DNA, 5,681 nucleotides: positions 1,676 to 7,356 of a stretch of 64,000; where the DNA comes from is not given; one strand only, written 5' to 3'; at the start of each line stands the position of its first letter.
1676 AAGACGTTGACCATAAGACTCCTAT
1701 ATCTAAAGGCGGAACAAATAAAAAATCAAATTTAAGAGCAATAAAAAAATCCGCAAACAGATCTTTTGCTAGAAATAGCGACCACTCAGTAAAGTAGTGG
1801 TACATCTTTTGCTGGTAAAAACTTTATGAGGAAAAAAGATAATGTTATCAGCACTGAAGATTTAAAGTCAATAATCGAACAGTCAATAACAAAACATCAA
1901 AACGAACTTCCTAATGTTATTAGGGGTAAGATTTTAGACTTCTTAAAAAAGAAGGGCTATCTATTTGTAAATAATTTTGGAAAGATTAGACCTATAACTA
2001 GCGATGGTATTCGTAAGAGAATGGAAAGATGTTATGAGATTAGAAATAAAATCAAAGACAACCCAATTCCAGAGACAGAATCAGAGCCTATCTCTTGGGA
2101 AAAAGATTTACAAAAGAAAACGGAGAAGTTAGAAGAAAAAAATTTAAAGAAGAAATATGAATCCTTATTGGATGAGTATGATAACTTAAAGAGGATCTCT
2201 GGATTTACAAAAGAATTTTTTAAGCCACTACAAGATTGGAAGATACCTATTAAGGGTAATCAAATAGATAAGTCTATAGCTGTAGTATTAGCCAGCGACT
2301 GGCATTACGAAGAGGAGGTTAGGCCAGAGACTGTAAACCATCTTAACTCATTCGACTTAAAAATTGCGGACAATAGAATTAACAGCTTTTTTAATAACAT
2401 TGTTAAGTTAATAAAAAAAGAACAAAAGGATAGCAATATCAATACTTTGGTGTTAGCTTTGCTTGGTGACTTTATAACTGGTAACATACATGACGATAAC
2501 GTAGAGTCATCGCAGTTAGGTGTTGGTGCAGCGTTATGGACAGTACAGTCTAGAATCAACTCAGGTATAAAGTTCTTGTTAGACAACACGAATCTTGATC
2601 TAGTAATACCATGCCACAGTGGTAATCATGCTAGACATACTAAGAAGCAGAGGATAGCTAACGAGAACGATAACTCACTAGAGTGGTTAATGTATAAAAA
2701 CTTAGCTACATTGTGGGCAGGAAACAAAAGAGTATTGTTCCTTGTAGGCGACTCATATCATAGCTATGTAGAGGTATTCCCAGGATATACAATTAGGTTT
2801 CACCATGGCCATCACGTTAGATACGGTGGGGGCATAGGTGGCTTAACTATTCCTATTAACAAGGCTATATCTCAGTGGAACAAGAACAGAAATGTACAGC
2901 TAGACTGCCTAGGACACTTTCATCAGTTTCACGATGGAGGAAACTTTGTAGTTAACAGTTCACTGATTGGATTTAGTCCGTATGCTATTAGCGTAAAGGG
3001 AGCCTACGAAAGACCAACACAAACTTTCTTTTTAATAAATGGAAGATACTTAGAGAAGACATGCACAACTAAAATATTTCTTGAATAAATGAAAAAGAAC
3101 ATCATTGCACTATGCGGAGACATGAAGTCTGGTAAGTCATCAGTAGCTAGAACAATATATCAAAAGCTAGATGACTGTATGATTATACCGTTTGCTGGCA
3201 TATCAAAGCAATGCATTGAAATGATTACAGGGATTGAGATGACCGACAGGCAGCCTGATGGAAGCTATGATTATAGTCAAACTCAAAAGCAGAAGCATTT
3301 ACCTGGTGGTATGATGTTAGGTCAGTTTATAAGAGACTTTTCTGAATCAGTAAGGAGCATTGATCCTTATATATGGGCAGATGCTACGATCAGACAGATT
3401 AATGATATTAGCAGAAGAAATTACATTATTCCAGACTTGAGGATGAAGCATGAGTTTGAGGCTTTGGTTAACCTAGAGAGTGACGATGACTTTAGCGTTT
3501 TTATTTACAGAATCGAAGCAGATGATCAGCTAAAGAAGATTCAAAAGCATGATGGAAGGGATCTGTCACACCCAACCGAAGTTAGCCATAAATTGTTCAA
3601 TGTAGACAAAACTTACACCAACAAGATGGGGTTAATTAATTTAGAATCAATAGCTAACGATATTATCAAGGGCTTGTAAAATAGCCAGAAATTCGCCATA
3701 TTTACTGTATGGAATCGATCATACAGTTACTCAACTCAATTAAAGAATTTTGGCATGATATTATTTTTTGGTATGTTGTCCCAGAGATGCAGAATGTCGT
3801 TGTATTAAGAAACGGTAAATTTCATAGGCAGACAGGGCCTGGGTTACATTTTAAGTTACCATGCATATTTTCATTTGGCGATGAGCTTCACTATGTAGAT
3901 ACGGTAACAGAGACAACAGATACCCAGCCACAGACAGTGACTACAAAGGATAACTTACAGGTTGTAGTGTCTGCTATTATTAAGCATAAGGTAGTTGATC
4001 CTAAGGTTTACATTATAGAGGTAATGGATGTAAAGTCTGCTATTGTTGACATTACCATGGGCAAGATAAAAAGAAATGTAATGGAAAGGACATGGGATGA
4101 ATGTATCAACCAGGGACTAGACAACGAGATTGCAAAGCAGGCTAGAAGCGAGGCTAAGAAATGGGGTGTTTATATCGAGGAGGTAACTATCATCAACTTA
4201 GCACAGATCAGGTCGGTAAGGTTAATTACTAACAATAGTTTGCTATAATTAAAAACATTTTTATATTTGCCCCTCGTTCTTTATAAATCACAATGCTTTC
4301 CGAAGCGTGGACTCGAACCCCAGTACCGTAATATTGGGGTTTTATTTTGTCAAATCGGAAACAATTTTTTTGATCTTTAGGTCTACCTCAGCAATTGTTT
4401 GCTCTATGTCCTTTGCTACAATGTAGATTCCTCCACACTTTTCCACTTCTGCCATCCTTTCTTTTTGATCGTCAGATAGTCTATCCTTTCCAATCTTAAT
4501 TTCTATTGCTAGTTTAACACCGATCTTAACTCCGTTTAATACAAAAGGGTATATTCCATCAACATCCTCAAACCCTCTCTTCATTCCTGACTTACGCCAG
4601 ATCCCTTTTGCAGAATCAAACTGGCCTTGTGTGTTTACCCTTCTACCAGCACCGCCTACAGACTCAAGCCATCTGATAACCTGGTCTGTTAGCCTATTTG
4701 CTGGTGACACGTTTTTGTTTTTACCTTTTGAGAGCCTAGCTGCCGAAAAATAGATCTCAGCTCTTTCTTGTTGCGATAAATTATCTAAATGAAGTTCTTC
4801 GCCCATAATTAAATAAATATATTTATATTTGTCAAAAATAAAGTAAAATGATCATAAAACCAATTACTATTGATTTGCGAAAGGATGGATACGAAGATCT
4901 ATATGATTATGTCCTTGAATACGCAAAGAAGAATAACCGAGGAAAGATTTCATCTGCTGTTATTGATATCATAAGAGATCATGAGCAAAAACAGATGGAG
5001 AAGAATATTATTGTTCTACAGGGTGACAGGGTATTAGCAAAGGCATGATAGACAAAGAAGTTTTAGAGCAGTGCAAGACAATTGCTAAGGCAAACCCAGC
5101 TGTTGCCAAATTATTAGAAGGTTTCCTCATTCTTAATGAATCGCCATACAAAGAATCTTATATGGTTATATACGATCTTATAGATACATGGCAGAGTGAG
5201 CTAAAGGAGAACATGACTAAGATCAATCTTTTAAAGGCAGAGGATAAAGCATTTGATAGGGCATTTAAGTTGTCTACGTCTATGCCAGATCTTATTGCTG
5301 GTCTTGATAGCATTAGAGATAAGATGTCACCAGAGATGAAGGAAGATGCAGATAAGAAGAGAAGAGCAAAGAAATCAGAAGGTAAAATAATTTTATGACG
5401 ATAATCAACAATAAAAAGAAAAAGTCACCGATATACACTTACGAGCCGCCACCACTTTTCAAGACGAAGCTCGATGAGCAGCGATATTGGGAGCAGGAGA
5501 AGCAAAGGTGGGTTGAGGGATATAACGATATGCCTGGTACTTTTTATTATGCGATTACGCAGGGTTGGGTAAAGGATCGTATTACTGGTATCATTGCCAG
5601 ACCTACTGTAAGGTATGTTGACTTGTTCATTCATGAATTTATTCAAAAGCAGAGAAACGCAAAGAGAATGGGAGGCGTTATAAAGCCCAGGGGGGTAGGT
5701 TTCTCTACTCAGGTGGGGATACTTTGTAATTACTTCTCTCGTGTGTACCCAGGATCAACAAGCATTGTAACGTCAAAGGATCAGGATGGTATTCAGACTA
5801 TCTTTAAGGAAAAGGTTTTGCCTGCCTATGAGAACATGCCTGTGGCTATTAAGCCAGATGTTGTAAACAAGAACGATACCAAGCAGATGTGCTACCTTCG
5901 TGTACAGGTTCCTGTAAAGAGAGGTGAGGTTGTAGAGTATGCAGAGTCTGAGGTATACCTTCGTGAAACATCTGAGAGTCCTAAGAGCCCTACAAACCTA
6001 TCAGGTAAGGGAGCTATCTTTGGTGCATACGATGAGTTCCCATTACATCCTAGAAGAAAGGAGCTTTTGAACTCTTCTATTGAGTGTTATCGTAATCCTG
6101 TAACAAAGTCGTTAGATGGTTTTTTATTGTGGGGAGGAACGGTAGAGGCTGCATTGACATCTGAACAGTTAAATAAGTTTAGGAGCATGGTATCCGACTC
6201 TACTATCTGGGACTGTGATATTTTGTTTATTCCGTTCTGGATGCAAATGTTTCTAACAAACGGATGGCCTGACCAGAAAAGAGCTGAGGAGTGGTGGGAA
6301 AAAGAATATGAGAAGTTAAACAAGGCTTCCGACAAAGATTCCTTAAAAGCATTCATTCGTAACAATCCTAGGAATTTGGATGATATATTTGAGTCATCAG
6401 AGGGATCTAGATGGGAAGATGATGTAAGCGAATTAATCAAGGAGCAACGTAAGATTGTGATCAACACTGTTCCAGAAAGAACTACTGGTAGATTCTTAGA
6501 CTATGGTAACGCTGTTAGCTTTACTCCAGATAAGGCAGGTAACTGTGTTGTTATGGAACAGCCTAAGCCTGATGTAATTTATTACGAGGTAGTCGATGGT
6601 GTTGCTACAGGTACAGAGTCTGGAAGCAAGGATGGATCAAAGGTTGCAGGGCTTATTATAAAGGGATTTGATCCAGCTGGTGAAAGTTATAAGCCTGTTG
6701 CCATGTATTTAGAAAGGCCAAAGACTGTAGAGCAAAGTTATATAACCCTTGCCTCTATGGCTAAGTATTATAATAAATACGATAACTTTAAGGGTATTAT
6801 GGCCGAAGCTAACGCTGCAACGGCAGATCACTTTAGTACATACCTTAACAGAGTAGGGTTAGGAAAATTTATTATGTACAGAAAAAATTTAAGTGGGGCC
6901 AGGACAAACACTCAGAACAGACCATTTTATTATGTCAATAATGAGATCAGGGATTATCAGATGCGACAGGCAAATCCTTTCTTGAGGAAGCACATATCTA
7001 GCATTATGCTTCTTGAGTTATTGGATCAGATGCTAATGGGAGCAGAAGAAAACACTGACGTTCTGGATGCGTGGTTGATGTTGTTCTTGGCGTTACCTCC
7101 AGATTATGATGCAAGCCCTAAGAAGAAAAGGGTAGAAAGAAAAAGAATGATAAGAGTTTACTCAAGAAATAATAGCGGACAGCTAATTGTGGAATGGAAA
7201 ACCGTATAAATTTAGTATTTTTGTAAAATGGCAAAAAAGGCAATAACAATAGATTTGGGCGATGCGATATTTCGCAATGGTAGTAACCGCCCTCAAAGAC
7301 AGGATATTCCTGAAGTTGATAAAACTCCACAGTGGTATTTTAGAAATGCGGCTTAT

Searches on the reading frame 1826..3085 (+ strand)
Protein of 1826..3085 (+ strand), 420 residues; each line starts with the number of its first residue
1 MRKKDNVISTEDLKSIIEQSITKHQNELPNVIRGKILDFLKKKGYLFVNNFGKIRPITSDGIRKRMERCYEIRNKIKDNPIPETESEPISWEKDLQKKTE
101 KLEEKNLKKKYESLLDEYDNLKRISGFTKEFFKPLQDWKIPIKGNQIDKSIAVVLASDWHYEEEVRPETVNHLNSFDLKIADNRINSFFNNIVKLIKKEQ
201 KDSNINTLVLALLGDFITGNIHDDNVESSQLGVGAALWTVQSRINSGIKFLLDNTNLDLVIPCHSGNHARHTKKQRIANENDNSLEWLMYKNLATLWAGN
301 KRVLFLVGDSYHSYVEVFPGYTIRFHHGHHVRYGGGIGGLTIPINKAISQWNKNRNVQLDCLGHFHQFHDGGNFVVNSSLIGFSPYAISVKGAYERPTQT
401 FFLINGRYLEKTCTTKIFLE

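Call 15: search_protein_families(library=phrogs, proteins=[window:1826-3085:+], max_evalue=0.001)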
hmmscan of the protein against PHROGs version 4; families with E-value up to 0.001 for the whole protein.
window:1826-3085:+ (420 aa): 2 families
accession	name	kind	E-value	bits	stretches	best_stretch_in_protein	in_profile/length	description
phrog_284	-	DNA, RNA and nucleotide metabolism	2.8e-35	123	1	73-408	56-384/398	exonuclease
phrog_704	-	DNA, RNA and nucleotide metabolism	2e-07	31.5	1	85-332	68-301/390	DNA repair exonuclease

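Call 16: search_protein_families(library=pfam, proteins=[window:1826-3085:+], max_evalue=0.01)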
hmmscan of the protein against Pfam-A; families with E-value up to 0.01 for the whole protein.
window:1826-3085:+ (420 aa): 0 families

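Call 74: search_dna_similar(query=window:1826-3085:+, collection=phages, mode=protein, max_evalue=0.001, max_rows=15)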
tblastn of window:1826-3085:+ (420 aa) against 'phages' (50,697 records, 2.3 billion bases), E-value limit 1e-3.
Records with a match: 62; places in all: 62; records where one place covers at least 80% of the query: 0.
Best place of each record, by identity: <60% 62.
By first word of the organism name: Phocaeicola 24; Parabacteroides 15; Bacteroides 14; Cyanophage 2; Synechococcus 2; Mammaliicoccus 2; uncultured 1; OM05-12 1; Caudoviricetes 1.
By host as written in the record: Parabacteroides merdae DA116 6; Phocaeicola dorei DA26 5; Phocaeicola massiliensis DA127 4; Phocaeicola vulgatus DA741 3; Phocaeicola vulgatus DA283 3; Phocaeicola vulgatus DA57 3; Parabacteroides merdae DA708 3; Parabacteroides merdae DA682 3; and 23 more.
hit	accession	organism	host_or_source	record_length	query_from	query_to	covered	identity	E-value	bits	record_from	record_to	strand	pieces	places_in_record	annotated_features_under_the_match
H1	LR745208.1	uncultured phage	metagenomic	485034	125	407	67%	37.8%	2e-42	165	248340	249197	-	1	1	record has no annotation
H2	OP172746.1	Phocaeicola phage BV737P3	Phocaeicola vulgatus DA737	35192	119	405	68%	33.8%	2e-30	129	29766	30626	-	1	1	hypothetical protein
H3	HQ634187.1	Cyanophage KBS-S-2A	Synechococcus sp. WH7803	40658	141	405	63%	36.1%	9e-39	154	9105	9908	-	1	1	hypothetical protein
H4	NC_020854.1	Cyanophage KBS-S-2A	Synechococcus sp. WH7803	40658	141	405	63%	36.1%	9e-39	154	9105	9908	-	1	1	hypothetical protein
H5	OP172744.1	Phocaeicola phage BV674P5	Phocaeicola vulgatus DA674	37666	119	405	68%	33.1%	2e-30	130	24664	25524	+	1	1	hypothetical protein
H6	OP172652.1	Phocaeicola phage BD26P1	Phocaeicola dorei DA26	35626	119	405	68%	32.8%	1e-29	127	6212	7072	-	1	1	hypothetical protein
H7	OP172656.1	Phocaeicola phage BD26P5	Phocaeicola dorei DA26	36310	119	405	68%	32.8%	1e-29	127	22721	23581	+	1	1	hypothetical protein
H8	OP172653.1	Phocaeicola phage BD26P2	Phocaeicola dorei DA26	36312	119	405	68%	32.8%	1e-29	127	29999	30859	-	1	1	hypothetical protein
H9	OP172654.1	Phocaeicola phage BD26P3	Phocaeicola dorei DA26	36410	119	405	68%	32.8%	1e-29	127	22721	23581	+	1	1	hypothetical protein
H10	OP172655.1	Phocaeicola phage BD26P4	Phocaeicola dorei DA26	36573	119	405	68%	32.8%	1e-29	127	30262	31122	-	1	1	hypothetical protein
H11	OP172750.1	Phocaeicola phage BV741P4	Phocaeicola vulgatus DA741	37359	119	405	68%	32.8%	1e-29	127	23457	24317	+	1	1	hypothetical protein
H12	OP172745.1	Phocaeicola phage BV737P2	Phocaeicola vulgatus DA737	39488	119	405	68%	32.8%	1e-29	127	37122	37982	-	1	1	hypothetical protein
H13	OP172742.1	Phocaeicola phage BV283P2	Phocaeicola vulgatus DA283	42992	119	405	68%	32.8%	2e-29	127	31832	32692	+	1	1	hypothetical protein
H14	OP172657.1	OM05-12 phage BD166P1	OM05-12 sp003438995 DA166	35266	119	405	68%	32.8%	2e-29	127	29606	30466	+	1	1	hypothetical protein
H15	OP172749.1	Phocaeicola phage BV741P2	Phocaeicola vulgatus DA741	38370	119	405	68%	32.8%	2e-29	127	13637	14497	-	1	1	hypothetical protein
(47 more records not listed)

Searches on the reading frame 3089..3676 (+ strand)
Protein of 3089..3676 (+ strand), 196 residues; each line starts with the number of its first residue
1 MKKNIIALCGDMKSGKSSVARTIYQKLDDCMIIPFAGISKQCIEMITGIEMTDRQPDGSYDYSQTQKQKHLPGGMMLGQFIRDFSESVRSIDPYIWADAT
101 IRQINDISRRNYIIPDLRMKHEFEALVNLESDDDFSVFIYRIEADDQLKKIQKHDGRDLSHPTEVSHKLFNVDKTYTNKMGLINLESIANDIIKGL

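Call 15: search_protein_families(library=phrogs, proteins=[window:3089-3676:+], max_evalue=0.001)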
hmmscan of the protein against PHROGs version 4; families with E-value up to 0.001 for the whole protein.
window:3089-3676:+ (196 aa): 1 family
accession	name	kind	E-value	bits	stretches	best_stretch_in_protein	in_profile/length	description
phrog_139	-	other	4.8e-20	73.2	1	1-194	81-261/342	deoxynucleoside monophosphate kinase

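Call 16: search_protein_families(library=pfam, proteins=[window:3089-3676:+], max_evalue=0.01)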
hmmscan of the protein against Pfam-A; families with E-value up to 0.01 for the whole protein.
window:3089-3676:+ (196 aa): 3 families
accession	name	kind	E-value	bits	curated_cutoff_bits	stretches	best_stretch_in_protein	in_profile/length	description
PF04275.20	P-mevalo_kinase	-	0.00014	22.2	33.8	1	9-126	2-108/114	Phosphomevalonate kinase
PF21448.3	DNMK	-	0.00074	19.6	27.1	0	88-130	143-188/232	Deoxynucleotide monophosphate kinase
PF13238.12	AAA_18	-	0.0052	17.7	29.4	0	6-63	1-25/128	AAA domain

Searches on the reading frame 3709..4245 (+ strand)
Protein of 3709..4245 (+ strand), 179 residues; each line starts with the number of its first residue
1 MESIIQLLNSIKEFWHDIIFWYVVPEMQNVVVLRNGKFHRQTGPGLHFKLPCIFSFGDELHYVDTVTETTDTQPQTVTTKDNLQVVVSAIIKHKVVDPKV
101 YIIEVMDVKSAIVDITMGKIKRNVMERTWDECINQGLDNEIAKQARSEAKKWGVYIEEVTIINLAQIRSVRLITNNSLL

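Call 15: search_protein_families(library=phrogs, proteins=[window:3709-4245:+], max_evalue=0.001)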
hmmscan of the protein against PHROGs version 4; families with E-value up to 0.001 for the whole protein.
window:3709-4245:+ (179 aa): 0 families

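Call 16: search_protein_families(library=pfam, proteins=[window:3709-4245:+], max_evalue=0.01)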
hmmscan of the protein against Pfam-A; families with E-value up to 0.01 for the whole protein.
window:3709-4245:+ (179 aa): 1 family
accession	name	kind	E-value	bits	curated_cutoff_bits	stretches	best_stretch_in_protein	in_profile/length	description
PF01145.31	Band_7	-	4.6e-22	79.4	23.6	1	23-161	2-142/176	SPFH domain / Band 7 family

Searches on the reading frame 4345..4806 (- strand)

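Call 15: search_protein_families(library=phrogs, proteins=[window:4345-4806:-], max_evalue=0.001)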
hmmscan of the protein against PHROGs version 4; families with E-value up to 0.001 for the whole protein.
window:4345-4806:- (154 aa): 3 families
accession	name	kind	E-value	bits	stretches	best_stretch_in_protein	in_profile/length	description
phrog_824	-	unknown function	3.9e-08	34.5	1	73-141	108-171/265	-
phrog_93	-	DNA, RNA and nucleotide metabolism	7.9e-06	25.8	1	21-140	339-437/613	endonuclease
phrog_5702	-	DNA, RNA and nucleotide metabolism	2.4e-05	25.2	1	74-142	2-64/70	Holliday junction resolvase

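Call 16: search_protein_families(library=pfam, proteins=[window:4345-4806:-], max_evalue=0.01)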
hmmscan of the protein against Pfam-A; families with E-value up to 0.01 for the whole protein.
window:4345-4806:- (154 aa): 1 family
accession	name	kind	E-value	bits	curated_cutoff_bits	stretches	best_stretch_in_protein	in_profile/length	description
PF08774.17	VRR_NUC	-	1.5e-05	25.5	23.8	1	97-131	78-112/116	VRR-NUC domain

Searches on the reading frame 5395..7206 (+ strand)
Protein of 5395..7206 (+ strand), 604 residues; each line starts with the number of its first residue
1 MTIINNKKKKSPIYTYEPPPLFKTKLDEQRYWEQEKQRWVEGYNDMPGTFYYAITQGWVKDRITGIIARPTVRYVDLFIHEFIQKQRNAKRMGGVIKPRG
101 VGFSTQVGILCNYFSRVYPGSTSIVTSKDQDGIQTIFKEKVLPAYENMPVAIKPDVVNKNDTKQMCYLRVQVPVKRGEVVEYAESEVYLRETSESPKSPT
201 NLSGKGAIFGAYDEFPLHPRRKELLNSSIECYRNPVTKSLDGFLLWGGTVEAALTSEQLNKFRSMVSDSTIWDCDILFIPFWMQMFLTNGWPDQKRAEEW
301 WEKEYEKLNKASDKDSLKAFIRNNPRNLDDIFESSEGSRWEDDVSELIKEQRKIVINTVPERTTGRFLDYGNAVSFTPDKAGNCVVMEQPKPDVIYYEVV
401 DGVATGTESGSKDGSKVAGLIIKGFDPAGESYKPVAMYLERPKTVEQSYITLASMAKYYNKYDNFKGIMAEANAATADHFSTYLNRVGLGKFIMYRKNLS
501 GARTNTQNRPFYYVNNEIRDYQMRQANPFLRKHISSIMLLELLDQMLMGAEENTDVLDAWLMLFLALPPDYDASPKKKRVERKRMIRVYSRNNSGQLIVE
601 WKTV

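Call 15: search_protein_families(library=phrogs, proteins=[window:5395-7206:+], max_evalue=0.001)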
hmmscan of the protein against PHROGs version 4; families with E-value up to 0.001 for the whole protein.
window:5395-7206:+ (604 aa): 1 family
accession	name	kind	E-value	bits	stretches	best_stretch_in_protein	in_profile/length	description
phrog_6681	-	head and packaging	1.6e-09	37.7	1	288-534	405-673/758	terminase large subunit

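Call 16: search_protein_families(library=pfam, proteins=[window:5395-7206:+], max_evalue=0.01)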
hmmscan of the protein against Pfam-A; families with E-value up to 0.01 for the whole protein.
window:5395-7206:+ (604 aa): 0 families

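Call 73: search_dna_similar(query=window:5395-7206:+, collection=phages, mode=protein, max_evalue=0.001, max_rows=15)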
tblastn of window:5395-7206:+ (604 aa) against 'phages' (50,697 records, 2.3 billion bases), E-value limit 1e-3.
No match.
